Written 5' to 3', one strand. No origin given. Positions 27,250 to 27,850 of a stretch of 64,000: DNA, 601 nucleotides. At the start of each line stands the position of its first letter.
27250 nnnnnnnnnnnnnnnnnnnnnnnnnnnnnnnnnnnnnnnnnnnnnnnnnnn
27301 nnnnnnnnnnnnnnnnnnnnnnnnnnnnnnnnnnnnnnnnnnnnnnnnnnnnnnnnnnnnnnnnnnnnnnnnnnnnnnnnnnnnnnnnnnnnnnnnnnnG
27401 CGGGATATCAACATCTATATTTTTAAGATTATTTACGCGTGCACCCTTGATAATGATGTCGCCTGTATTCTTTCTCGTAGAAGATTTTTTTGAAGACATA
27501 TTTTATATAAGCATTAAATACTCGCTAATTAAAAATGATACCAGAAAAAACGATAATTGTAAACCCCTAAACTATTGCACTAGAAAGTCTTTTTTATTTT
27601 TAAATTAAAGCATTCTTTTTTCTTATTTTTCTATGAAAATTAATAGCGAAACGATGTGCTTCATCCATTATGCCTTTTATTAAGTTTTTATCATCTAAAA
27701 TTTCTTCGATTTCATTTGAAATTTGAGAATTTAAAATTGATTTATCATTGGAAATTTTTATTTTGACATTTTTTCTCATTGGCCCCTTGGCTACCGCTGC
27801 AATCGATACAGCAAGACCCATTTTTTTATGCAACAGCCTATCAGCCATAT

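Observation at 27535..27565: ~31-bp conserved promoter/operator element shared by the uvrA and uvrB-uvrA2 upstream regions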

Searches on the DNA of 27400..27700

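Call 65: search_rna_families(source=window, start=27400, end=27700, threshold=evalue, max_evalue=1)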
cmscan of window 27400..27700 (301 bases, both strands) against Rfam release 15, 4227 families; matches with E-value up to 1: 0.
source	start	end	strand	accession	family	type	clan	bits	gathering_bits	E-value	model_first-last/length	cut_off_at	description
